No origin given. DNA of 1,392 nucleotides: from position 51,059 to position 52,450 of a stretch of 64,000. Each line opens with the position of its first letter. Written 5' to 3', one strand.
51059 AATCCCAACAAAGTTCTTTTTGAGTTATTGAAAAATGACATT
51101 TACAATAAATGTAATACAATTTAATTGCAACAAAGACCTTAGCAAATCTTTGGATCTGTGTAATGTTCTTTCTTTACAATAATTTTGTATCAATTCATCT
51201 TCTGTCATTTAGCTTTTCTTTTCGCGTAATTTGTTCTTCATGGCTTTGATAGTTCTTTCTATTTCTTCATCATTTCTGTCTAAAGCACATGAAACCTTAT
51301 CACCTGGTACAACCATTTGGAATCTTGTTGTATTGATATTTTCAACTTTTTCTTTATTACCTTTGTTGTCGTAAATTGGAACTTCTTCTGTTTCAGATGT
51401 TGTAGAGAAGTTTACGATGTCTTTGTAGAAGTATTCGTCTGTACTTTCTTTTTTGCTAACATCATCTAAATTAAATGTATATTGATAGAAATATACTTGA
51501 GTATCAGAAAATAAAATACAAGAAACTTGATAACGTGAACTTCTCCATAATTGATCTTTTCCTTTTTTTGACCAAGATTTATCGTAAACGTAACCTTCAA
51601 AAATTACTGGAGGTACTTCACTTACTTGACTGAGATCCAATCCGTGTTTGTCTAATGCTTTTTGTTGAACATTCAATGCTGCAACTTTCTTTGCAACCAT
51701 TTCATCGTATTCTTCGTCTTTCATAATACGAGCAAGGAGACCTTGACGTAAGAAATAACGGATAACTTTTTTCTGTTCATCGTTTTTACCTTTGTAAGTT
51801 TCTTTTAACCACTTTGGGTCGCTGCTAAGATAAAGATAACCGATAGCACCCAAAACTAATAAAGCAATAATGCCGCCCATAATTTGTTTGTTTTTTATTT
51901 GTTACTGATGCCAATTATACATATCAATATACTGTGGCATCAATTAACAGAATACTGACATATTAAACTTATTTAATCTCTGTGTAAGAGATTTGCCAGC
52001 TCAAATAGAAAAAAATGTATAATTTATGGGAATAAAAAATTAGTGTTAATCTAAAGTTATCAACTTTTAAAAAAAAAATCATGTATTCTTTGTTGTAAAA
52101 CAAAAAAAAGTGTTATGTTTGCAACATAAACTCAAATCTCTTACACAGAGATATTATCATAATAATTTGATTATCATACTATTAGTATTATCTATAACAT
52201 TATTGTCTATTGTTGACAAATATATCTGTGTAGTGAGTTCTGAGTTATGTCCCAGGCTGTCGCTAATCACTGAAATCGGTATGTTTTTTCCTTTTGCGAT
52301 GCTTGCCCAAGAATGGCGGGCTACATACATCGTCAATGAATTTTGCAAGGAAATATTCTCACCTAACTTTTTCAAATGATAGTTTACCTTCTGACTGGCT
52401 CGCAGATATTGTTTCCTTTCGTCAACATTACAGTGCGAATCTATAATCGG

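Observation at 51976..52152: IR-flanked consensus promoter next to a tyrosine recombinase: putative invertible (phase-variable) switch, currently OFF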

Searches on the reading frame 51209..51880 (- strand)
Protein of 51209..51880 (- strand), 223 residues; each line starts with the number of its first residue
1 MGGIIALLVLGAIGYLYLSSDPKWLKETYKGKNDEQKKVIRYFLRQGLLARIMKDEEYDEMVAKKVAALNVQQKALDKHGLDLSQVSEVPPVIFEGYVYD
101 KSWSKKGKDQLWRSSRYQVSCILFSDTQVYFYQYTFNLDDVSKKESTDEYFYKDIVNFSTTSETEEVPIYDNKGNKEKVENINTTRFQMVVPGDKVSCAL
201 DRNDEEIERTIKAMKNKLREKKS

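Call 4: search_protein_families(library=pfam, proteins=[window:51209-51880:-], max_evalue=0.01)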
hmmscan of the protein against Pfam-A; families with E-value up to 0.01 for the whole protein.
window:51209-51880:- (223 aa): 0 families

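Call 18: find_encoding_contigs(protein=window:51209-51880:-, flank=3000, max_places=10)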
Protein window:51209-51880:- (223 aa): 13 contigs read that carry it; 9 places shown.
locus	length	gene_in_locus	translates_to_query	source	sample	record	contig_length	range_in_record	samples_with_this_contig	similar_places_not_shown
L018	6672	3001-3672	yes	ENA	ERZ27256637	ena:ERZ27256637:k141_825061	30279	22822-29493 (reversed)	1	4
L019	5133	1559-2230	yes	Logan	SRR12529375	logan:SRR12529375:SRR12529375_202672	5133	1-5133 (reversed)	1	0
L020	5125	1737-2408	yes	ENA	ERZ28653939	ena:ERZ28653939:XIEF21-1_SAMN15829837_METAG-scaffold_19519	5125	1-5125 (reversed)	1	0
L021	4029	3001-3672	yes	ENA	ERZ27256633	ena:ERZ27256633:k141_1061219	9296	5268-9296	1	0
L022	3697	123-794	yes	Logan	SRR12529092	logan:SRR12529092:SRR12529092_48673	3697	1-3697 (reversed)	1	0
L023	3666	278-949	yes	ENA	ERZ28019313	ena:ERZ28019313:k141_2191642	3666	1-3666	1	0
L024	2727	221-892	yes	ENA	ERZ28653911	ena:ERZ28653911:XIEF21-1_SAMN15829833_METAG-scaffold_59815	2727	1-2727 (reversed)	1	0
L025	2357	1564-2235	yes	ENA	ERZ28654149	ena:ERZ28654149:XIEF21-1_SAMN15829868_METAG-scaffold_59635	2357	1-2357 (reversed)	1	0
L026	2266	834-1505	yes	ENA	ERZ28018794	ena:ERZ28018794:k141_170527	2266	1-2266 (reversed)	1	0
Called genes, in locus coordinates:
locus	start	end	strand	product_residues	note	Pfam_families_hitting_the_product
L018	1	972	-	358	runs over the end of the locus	PF02661:Fic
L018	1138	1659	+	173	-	PF09918:DUF2148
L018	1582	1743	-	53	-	-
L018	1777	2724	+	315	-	PF13102:Phage_int_SAM_5, PF00589:Phage_integrase (weak)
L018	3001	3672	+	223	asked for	-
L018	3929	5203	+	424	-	PF01145:Band_7 (weak), PF13421:Band_7_1, PF14237:GYF_2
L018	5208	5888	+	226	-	-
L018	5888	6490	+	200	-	PF00515:TPR_1 (faint), PF13431:TPR_17 (faint), PF14559:TPR_19 (weak)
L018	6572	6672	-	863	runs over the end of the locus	PF09113:N-glycanase_C, PF18962:Por_Secre_tail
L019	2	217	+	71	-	?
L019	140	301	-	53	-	-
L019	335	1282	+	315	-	PF13102:Phage_int_SAM_5, PF00589:Phage_integrase (weak)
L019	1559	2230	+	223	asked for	-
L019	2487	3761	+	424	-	PF01145:Band_7 (weak), PF13421:Band_7_1, PF14237:GYF_2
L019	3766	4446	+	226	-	-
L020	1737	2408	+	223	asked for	-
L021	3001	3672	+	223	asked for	-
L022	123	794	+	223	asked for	-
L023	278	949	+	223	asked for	-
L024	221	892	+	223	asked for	-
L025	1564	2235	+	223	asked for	-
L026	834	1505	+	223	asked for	-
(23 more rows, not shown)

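Call 22: search_protein_families(library=padloc, proteins=[window:51209-51880:-], max_evalue=0.01)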
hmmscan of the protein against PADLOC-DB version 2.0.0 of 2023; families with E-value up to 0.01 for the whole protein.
window:51209-51880:- (223 aa): 0 families

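Call 23: search_protein_families(library=ncbifam, proteins=[window:51209-51880:-], max_evalue=0.01)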
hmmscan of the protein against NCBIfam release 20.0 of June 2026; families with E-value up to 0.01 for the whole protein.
window:51209-51880:- (223 aa): 0 families

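Call 27: find_related_loci(query=A1, collection=genome_contigs, flank=4000)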
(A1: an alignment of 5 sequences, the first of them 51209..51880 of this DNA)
Query A1 (223 aa) in genome_contigs; peptide patterns used: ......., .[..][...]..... (x = any residue, [..] = any of these).
249 stretches matched a pattern; 32 encode a relative of the query (tblastn E <= 1e-3); 31 distinct loci.
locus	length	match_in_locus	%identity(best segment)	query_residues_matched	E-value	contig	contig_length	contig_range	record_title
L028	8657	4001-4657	66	4-223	2e-95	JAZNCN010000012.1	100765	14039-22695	MAG: Candidatus Caccoplasma sp. isolate T1900044732_TS20190198.MAGScoT_cleanbin_000004 SGB_2013_k141_1582717, whole geno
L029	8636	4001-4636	57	12-223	4e-74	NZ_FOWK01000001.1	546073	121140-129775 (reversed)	Prevotella sp. tf2-5, whole genome shotgun sequence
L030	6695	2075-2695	56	17-223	1e-72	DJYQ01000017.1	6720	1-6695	MAG TPA_asm: Prevotellaceae bacterium UBA6974 UBA6974_contig_17860, whole genome shotgun sequence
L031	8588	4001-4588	57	25-222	3e-67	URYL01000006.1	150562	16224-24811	uncultured Bacteroides sp. isolate UMGS1473 genome assembly, contig: NODE_61_length_150562_cov_59.122121, whole genome s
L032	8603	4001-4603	42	21-223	2e-42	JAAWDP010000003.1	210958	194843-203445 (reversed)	MAG: Clostridia bacterium isolate ABMPRH_118_0 k141_379087, whole genome shotgun sequence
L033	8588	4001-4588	39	31-223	7e-37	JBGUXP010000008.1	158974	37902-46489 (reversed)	MAG: Bacteroidales bacterium isolate ruminal_MAG_50 ruminal_MAG_50_contig_0008, whole genome shotgun sequence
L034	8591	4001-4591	40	30-223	9e-36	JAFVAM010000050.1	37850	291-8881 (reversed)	MAG: Bacteroidales bacterium isolate RGIG4993 Roe_deer_Rumen-5__c215921, whole genome shotgun sequence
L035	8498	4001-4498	39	55-223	7e-29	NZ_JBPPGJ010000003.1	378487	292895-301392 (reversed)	Gorillibacterium sp. sgz5001074 Scaffold3, whole genome shotgun sequence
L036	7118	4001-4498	36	55-223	7e-29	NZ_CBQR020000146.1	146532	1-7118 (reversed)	Gorillibacterium massiliense strain G5, whole genome shotgun sequence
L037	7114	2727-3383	35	26-222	5e-29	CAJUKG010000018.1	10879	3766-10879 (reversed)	MAG TPA_asm: uncultured Christensenellaceae bacterium isolate MGBC158472 genome assembly, contig: MGBC158472.18, whole g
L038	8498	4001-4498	39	55-223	4e-27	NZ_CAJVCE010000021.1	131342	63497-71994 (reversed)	Paenibacillus allorhizosphaerae strain CIP 111802, whole genome shotgun sequence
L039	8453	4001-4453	36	73-223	3e-24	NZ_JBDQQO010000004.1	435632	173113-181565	Gorillibacterium sp. CAU 1737 contig4, whole genome shotgun sequence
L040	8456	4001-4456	38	71-222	1e-23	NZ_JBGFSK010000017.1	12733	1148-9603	Janibacter sp. GXQ6167 Scaffold17, whole genome shotgun sequence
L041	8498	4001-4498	36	55-222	3e-23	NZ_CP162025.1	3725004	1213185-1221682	Microbacterium sp. HA-8 chromosome, complete genome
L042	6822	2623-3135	34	60-222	1e-21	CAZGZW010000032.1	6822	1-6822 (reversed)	MAG TPA_asm: uncultured Rhodoluna sp. isolate SRP219642_co6_190 genome assembly, contig: NODE_11455_length_6822_cov_33.9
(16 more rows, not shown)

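Call 31: search_protein_families(library=pfam, proteins=[L028:2475-3686:+, L028:4660-5082:+, L028:5087-7750:+, L028:744-2063:+, L028:16-744:+], max_evalue=0.001)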
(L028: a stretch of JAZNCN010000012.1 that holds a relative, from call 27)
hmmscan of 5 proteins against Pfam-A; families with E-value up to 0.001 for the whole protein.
L028:2475-3686:+ (403 aa): 3 families
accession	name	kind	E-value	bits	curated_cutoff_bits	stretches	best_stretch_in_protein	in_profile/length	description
PF13102.12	Phage_int_SAM_5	-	2.4e-18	66.7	22.3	1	110-199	2-91/98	Phage integrase SAM-like domain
PF13495.12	Phage_int_SAM_4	-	1.6e-05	25.6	27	1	126-195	15-83/85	Phage integrase, N-terminal SAM-like domain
PF00589.27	Phage_integrase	-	1.9e-05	25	27.1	1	322-385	105-168/172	Phage integrase family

L028:4660-5082:+ (140 aa): 1 family
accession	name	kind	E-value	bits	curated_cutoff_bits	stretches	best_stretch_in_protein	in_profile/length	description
PF01809.23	YidD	-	1.2e-10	41.5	27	1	75-128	2-55/67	Putative membrane protein insertion efficiency factor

L028:5087-7750:+ (887 aa): 2 families
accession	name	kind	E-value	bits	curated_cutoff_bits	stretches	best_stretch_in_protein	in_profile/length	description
PF01935.23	DUF87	-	1.6e-09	38.6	23.2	1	388-616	1-217/220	Helicase HerA, central domain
PF01580.24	FtsK_SpoIIIE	-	0.00041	20.3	24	0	402-450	31-82/221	FtsK/SpoIIIE family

L028:744-2063:+ (439 aa): 17 families
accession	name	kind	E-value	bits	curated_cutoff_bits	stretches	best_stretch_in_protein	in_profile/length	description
PF01926.29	MMR_HSR1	-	2.4e-59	198.8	21.9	2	7-122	2-113/113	50S ribosome-binding GTPase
PF02421.24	FeoB_N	-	6.4e-30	104.2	27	2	7-129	3-121/156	Ferrous iron transport protein B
PF14714.11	KH_dom-like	-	1.5e-28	99.3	27.3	1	357-437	2-81/81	KH-domain-like of EngA bacterial GTPase enzymes, C-terminal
PF00009.33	GTP_EFTU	-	9.1e-26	91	26.5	2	252-350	85-186/188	Elongation factor Tu GTP binding domain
PF04548.22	AIG1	-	2.4e-13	50.4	27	2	8-111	4-109/212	AIG1 family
PF00350.29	Dynamin_N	-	1e-11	45.6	27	1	180-214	1-34/168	Dynamin family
PF03193.22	RsgA_GTPase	-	2.3e-10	41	30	0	179-237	108-170/174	RsgA GTPase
PF08477.19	Roc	-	2.2e-08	34.8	27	0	7-124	2-119/119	Ras of Complex, Roc, domain of DAPkinase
PF10662.15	PduV-EutP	-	4.6e-07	30.2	21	1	8-160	5-140/143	Ethanolamine utilisation - propanediol utilisation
PF00025.27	Arf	-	9.7e-07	28.9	22.3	0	179-339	16-163/174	ADP-ribosylation factor family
PF00071.28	Ras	-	1.4e-06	28.4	21.6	0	7-127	2-118/162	Ras family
PF05621.17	TniB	-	1.5e-06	28.2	22.4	0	159-203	17-61/189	Bacterial TniB protein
PF09439.16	SRPRB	-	2e-06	27.7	25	0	6-95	5-83/178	Signal recognition particle receptor beta subunit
PF13555.12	AAA_29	-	3.5e-06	27.1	27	0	172-197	16-42/61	P-loop containing region of AAA domain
PF00005.33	ABC_tran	-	1.7e-05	25.8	25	0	3-83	10-90/137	ABC transporter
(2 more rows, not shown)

L028:16-744:+ (242 aa): 5 families
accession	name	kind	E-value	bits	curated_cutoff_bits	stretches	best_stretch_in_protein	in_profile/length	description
PF07650.23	KH_2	-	8e-22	77.3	22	1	152-228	1-78/78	KH domain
PF00009.33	GTP_EFTU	-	2.2e-06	27.8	26.5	1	29-118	89-188/188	Elongation factor Tu GTP binding domain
PF16897.10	MMR_HSR1_Xtn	-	3.2e-05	24.3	35.2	1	46-116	42-104/106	C-terminal region of MMR_HSR1 domain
PF10662.15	PduV-EutP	-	0.0001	22.6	21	1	7-113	42-142/143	Ethanolamine utilisation - propanediol utilisation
PF01926.29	MMR_HSR1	-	0.00019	21.9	21.9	1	2-68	47-113/113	50S ribosome-binding GTPase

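Call 56: find_homologous_proteins(query=window:51209-51880:-, max_evalue=0.00001)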
Query window:51209-51880:- (223 aa): 355 proteins with E <= 0.00001 among 569 candidates; the best 120 are listed.
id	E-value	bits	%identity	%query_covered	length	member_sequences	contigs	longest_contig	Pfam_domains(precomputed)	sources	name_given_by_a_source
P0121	4.2e-134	463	92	100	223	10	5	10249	-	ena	-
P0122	5.3e-114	397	80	100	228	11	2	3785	-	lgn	-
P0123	1.9e-99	350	71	94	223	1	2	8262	-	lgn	-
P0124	7.6e-89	315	66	99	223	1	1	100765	-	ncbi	-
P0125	4.7e-83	296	63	99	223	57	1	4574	-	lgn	-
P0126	6.6e-83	296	63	94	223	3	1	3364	-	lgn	-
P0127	6.3e-82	292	62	100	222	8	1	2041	-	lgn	-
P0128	2.5e-81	290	61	94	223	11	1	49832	-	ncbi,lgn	-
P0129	1.4e-80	288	59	100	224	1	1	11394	-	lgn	-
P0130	1.2e-79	285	59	100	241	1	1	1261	-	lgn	-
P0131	3.1e-79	284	59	99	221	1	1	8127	-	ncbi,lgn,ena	-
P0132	1.7e-76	275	59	92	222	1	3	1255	-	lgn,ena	-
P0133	1.5e-75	272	58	99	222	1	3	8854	-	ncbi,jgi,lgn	-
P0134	2.0e-75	271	57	99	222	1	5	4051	-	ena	-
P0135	7.1e-73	263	58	98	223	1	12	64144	-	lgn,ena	-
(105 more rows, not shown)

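Call 57: find_encoding_contigs(protein=P0122, flank=3000, max_places=6)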
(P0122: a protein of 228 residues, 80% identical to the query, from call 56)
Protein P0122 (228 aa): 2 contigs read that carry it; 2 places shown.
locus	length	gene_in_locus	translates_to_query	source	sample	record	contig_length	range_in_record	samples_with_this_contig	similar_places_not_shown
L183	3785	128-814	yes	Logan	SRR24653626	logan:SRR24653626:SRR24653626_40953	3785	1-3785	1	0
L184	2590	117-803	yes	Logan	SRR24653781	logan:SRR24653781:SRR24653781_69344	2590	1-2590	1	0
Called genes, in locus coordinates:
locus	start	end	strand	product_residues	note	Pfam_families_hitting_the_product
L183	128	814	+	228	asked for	-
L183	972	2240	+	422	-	PF01145:Band_7 (weak), PF13421:Band_7_1, PF14237:GYF_2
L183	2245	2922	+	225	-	-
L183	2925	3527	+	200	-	PF13431:TPR_17 (faint), PF13432:TPR_16 (faint), PF14559:TPR_19 (weak)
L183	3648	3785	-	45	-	?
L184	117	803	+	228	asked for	-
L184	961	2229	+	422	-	PF01145:Band_7 (weak), PF13421:Band_7_1, PF14237:GYF_2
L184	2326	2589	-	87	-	?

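Call 58: find_encoding_contigs(protein=P0128, flank=3000, max_places=6)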
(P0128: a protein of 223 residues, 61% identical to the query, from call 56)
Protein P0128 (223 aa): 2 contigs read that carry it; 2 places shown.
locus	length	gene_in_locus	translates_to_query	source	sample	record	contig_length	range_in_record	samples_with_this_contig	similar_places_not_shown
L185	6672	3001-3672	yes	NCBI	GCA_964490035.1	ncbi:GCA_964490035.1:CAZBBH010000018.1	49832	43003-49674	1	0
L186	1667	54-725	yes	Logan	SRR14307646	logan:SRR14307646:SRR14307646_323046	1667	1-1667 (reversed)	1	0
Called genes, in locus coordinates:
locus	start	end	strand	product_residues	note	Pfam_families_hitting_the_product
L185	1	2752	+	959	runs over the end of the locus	PF21760:SecD_1st, PF22599:SecDF_P1_head, PF02355:SecD_SecF_C, PF03176:MMPL, PF07549:Sec_GG, PF02355:SecD_SecF_C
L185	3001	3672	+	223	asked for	-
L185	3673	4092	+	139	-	PF01809:YidD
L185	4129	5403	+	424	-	PF13421:Band_7_1, PF01145:Band_7 (weak), PF14237:GYF_2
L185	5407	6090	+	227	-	-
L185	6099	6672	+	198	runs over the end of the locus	PF07719:TPR_2 (faint), PF13181:TPR_8 (faint), PF13432:TPR_16 (faint), PF14559:TPR_19 (weak), PF13431:TPR_17 (faint), PF00515:TPR_1 (weak)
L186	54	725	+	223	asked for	-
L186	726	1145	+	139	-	PF01809:YidD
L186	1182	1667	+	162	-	?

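Call 59: find_encoding_contigs(protein=P0125, flank=3000, max_places=6)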
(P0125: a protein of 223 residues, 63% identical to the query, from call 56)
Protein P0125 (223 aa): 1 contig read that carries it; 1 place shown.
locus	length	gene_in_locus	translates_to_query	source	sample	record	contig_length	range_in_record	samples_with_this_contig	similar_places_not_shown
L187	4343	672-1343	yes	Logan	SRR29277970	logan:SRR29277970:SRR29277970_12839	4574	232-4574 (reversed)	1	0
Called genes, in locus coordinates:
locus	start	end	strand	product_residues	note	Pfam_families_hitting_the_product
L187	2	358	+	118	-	?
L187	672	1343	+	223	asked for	-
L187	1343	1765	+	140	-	PF01809:YidD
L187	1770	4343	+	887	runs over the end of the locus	PF01935:DUF87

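Call 69: predict_structure(alignment_id=A4)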
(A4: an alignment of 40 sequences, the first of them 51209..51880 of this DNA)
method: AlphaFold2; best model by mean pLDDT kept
length: 223 residues; sequences in the alignment: 40
mean_pLDDT: 91.0   pTM: 0.85
mean pLDDT of the five models: 91.0, 90.6, 90.4, 88.5, 87.5
residues with pLDDT >= 90: 161; 70-90: 59; 50-70: 3; < 50: 0
segments of 3 or more residues with pLDDT < 50: none
pLDDT, mean of each block of 10 residues (from residue 1): 85 80 90 95 83 93 96 97 90 94 92 96 96 97 95 95 89 85 92 92 77 93 89
secondary structure, 60 per line:
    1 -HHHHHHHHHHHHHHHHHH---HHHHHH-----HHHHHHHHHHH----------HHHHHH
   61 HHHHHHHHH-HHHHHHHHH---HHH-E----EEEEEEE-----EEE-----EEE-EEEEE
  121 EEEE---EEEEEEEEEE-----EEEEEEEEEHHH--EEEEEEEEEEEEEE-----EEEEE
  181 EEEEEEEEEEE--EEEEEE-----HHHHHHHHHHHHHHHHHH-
elements in order: H2-19 H23-28 H34-44 H55-69 H71-79 E92-98 E104-106 E112-114 E116-124 E128-137 E143-151 E157-170 E176-191 E194-199 H205-222

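Call 72: fold_search(model_id=the predicted structure, library=pdb)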
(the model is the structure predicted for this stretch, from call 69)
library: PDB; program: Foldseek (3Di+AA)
matches with E <= 10: 820; with E <= 0.001: 0
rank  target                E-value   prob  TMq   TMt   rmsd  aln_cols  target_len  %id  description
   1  7r04_B                6.7e-02  0.66  0.28  0.04  13.6       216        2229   11  Neurofibromin in open conformation (released 2022-03-30)
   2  3peg                  7.1e-02  0.72  0.29  0.27  13.7       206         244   12  Crystal structure of Neurofibromins Sec14-PH module containing a patient derived duplication (TD) (released 2010-12-08)
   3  1zc4_B                7.6e-02  0.90  0.28  0.50  10.1       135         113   11  Crystal structure of the Ral-binding domain of Exo84 in complex with the active RalA (released 2005-06-14)
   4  1zc3_B                8.0e-02  0.82  0.27  0.47  10.4       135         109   11  Crystal structure of the Ral-binding domain of Exo84 in complex with the active RalA (released 2005-06-14)
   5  2d4q_A                1.1e-01  0.51  0.27  0.24  13.9       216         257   11  Crystal structure of the Sec-PH domain of the human neurofibromatosis type 1 protein (released 2006-03-07)
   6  8bk2_B                1.1e-01  0.28  0.20  0.25  16.4       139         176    6  X-ray structure of meningococcal factor H binding protein variant 2 in complex with a specific and bactericidal human  (released 2023-11-22)
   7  3p7z_A                1.6e-01  0.41  0.27  0.23  14.0       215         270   11  Crystal structure of the Neurofibromin Sec14-PH module containing the patient derived mutation I1584V (released 2010-12-08)
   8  8bk2_A                1.7e-01  0.25  0.21  0.26  17.1       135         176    6  X-ray structure of meningococcal factor H binding protein variant 2 in complex with a specific and bactericidal human  (released 2023-11-22)
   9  2z0q                  2.1e-01  0.44  0.22  0.16  10.0       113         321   12  Crystal structure of DH-PH domain of RhoGEF3(Xpln) (released 2008-05-13)
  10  2d4q_B                2.2e-01  0.44  0.28  0.25  12.7       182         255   12  Crystal structure of the Sec-PH domain of the human neurofibromatosis type 1 protein (released 2006-03-07)
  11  7r03_A                2.4e-01  0.38  0.28  0.04  13.8       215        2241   12  Neurofibromin occluded conformation (released 2022-03-30)
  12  1y8c                  2.6e-01  0.13  0.15  0.14  16.4       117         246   14  Crystal structure of a S-adenosylmethionine-dependent methyltransferase from Clostridium acetobutylicum ATCC 824 (released 2004-12-28)
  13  9fqr_Xh               3.0e-01  0.05  0.12  0.09  17.4       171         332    9  96-nm repeat of axonemal doublet microtubules from bovine sperm (released 2025-03-26)
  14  7r03_B                3.3e-01  0.28  0.27  0.04  13.9       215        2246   12  Neurofibromin occluded conformation (released 2022-03-30)
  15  3c7n_A                3.5e-01  0.06  0.13  0.06  21.6       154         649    8  Structure of the Hsp110:Hsc70 Nucleotide Exchange Complex (released 2008-05-27)
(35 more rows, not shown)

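Call 86: search_protein_families(library=padloc, proteins=[L028:5087-7750:+, L028:4660-5082:+, L028:3989-4660:+], max_evalue=0.01)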
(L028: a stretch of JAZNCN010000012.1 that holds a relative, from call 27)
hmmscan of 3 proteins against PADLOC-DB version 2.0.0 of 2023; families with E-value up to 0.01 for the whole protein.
L028:5087-7750:+ (887 aa): 9 families
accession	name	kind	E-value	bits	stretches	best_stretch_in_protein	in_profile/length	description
PDLC04140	mad8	-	9.5e-13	46.3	1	410-744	27-290/314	mads_8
PDLC04105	HerA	-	2.7e-12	44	2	620-738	404-520/576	-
PDLC04100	HerA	-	1.1e-09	35.6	1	635-752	441-554/580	-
PDLC02185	HerA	-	6.1e-09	33.1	2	633-741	445-549/585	-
PDLC01055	HerA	-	5.5e-08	30.1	1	361-455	110-202/532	Type III coevolved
PDLC04103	HerA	-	5.8e-08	29.5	1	672-745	474-548/579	-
PDLC04098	HerA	-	6.2e-05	19.7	1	634-717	527-609/686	-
PDLC04106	HerA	-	7.5e-05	19.4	1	637-723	514-597/667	-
PDLC04104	HerA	-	0.00044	17.1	1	637-718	223-300/379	-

L028:4660-5082:+ (140 aa): 0 families

L028:3989-4660:+ (223 aa): 0 families

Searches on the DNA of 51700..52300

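Call 26: search_rna_families(source=window, start=51700, end=52300, threshold=evalue, max_evalue=1)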
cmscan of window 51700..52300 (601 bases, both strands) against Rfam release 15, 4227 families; matches with E-value up to 1: 2.
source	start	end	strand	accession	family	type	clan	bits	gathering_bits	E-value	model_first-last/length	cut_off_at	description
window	51911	51969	-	RF03589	mir-5583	Gene; miRNA;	-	25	80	0.083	1-59/59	no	mir-5583 microRNA precursor family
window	51909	51968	-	RF02244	mir-785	Gene; miRNA;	-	18.3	62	0.57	1-90/90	no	mir-785 microRNA precursor family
